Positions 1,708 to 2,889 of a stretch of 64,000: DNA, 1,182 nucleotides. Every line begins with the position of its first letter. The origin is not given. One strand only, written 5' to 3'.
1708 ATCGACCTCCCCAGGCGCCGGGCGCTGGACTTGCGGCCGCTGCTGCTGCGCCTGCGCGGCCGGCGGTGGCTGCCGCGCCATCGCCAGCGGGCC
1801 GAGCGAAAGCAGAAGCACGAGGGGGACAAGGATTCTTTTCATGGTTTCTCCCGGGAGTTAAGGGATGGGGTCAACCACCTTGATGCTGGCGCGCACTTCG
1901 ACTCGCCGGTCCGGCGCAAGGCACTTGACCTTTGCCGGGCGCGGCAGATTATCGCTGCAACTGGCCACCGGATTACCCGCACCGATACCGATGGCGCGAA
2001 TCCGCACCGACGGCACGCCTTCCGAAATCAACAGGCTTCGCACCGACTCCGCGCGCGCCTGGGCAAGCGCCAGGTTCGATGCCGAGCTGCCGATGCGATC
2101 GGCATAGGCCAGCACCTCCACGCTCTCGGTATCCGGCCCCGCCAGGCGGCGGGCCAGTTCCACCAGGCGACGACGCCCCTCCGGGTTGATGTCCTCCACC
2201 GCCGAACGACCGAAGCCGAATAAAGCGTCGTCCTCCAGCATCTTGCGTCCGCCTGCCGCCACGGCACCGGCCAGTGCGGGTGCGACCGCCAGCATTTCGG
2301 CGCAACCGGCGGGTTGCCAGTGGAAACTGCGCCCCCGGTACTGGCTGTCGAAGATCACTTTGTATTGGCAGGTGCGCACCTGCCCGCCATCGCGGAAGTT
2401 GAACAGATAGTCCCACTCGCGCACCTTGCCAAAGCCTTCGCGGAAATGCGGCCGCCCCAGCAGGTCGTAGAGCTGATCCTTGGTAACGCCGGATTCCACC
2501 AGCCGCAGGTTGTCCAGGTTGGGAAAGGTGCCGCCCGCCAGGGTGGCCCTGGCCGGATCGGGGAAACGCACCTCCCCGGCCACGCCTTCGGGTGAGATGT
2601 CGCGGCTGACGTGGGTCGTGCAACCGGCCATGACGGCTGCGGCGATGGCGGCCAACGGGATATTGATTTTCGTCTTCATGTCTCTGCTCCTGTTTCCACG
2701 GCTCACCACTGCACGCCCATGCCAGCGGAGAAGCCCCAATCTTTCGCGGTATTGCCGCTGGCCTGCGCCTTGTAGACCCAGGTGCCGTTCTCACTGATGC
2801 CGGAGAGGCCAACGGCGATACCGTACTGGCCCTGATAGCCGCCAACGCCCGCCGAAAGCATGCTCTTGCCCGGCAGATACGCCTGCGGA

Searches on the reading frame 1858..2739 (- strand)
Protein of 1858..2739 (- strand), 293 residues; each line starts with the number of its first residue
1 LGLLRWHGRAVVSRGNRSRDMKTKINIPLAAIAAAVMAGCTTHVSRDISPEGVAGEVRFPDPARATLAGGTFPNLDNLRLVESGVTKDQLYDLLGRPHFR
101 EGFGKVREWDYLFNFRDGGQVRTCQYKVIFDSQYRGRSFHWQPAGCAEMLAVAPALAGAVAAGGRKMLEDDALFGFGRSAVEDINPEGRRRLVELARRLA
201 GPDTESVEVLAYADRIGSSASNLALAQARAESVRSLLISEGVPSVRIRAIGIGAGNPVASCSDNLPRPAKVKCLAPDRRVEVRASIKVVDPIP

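Call 19: search_protein_families(library=pfam, proteins=[window:1858-2739:-], max_evalue=0.001)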
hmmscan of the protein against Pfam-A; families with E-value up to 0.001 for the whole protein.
window:1858-2739:- (293 aa): 2 families
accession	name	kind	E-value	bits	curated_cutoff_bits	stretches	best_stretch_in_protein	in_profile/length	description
PF00691.25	OmpA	-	1.5e-14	54.6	27.2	1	183-263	8-90/98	OmpA family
PF04355.18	BamE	-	1.2e-13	51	23.2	1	70-135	1-66/71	Outer membrane protein assembly factor BamE domain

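Call 39: search_protein_families(library=ncbifam, proteins=[window:1858-2739:-], max_evalue=0.01)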
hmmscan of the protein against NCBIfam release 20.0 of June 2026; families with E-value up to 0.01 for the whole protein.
window:1858-2739:- (293 aa): 28 families (the best 25 are shown)
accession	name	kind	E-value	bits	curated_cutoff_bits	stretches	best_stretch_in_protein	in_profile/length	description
NF047726.1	AutTranAdhPGAsTpgA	equivalog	1.5e-36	126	350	1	33-282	9-266/268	trimeric autotransporter adhesin/peptidogylcan-associated protein TpgA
NF008071.1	PRK10808.1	equivalog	1.9e-25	90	277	1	146-284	208-346/358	porin OmpA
NF045787.1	OmpABordt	equivalog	7.5e-17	61.6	200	1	138-264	49-176/194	outer membrane protein OmpA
NF053611.1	YiaD_Gzip_OmpA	equivalog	4.8e-16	59.1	175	1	169-282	101-204/206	YiaD family glycine zipper/OmpA-like lipoprotein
NF053612.1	anchor_PA1041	equivalog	1.1e-14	55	250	1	168-282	127-233/236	PA1041 family peptidoglycan-binding anchor lipoprotein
NF007804.1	PRK10510.1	equivalog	3.3e-14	52.8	307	1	182-264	121-203/219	OmpA family lipoprotein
NF053585.1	OMP_LP_YfiB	equivalog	3.9e-12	46.3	128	1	169-263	55-146/163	outer membrane lipoprotein YfiB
NF053613.1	OMP_toxin_LptF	equivalog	8.4e-12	45.3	400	1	171-285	142-246/256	lipotoxin F family OmpA-related lipoprotein LptF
TIGR03789.1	pdsO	hypoth_equivalog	6.2e-11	42.4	152.2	1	182-261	148-227/243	sortase-associated OmpA-like protein PdsO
TIGR02802.1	Pal_lipo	equivalog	1.9e-09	37.5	125.35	1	186-264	13-91/104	peptidoglycan-associated lipoprotein Pal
NF005999.0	PRK08126.1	subfamily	7.8e-09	34.8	571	1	170-282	323-428/432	hypothetical protein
NF052230.1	T9SS_PorE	exception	4.3e-08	31.9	600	1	183-257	525-599/648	PorE family type IX secretion system protein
NF038224.1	OmpA_like_CmpA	equivalog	8.9e-08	32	300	1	171-284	111-214/233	C-OmpA-like family protein CmpA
TIGR03350.1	type_VI_ompA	equivalog_domain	5.9e-07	29.5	139.8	1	169-282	29-135/137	type VI secretion system protein TssL, long form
NF006541.1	PRK09038.1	equivalog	9.6e-07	28.7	283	1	168-263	139-234/253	flagellar motor protein MotD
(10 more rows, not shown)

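Call 44: find_related_loci(query=window:1858-2739:-, collection=genome_contigs, flank=10000)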
Query window:1858-2739:- (293 aa) in genome_contigs; peptide patterns used: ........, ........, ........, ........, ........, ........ (x = any residue, [..] = any of these).
137 stretches matched a pattern; 46 encode a relative of the query (tblastn E <= 1e-3); 46 distinct loci.
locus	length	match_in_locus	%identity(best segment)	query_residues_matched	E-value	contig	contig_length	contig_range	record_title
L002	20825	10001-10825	51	13-282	4e-84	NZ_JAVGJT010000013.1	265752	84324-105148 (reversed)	Pseudoxanthomonas sp. UTMC 1351 Scaffold11_1, whole genome shotgun sequence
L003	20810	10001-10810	49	13-277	9e-82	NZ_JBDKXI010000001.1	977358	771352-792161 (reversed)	Pseudoxanthomonas sp. CCNWLY206-1 scaffold1, whole genome shotgun sequence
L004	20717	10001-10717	54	40-282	2e-81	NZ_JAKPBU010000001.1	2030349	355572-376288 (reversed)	Lysobacter sp. M2-1 Scaffold1_1, whole genome shotgun sequence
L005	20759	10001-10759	51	27-282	1e-72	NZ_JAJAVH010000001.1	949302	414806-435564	Luteimonas panaciterrae strain Gsoil 068 contig1, whole genome shotgun sequence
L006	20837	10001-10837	47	16-282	2e-71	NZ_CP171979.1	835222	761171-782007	Variovorax sp. UC74_104 plasmid unnamed, complete sequence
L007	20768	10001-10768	49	29-283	2e-71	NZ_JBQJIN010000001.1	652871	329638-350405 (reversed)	Lysobacter sp. CA196 NODE_1_length_652871_cov_78.140852, whole genome shotgun sequence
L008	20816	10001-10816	49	21-285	1e-70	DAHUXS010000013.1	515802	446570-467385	MAG TPA_asm: Lysobacter sp. isolate clean267 k141_451080, whole genome shotgun sequence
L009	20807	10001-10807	49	17-279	4e-70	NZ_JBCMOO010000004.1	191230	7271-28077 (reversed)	Solilutibacter silvestris strain B-51263 B_51263_contig_0000004, whole genome shotgun sequence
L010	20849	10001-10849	49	11-282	8e-70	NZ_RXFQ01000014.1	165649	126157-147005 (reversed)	Variovorax beijingensis strain 502 14, whole genome shotgun sequence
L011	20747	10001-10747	51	39-282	1e-69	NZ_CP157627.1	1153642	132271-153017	Variovorax paradoxus NBRC 15149 chromosome 2, complete sequence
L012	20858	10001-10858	47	12-282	6e-69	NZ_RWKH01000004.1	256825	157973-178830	Variovorax sp. DXTD-1 4, whole genome shotgun sequence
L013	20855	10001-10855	43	9-285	9e-69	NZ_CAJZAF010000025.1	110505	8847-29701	Cupriavidus pinatubonensis strain LMG 23994 isolate 1245, whole genome shotgun sequence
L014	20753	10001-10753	46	30-282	1e-68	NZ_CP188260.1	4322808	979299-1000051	Rhodanobacter sp. Col0626 chromosome, complete genome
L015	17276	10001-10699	52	55-285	2e-68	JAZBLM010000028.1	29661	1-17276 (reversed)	MAG: Pseudomonadota bacterium isolate AB044-bin9 NODE_713_length_29661_cov_20.409478, whole genome shotgun sequence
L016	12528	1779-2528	50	39-282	2e-68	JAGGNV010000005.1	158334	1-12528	Variovorax paradoxus strain ISL-79 ISL79_6, whole genome shotgun sequence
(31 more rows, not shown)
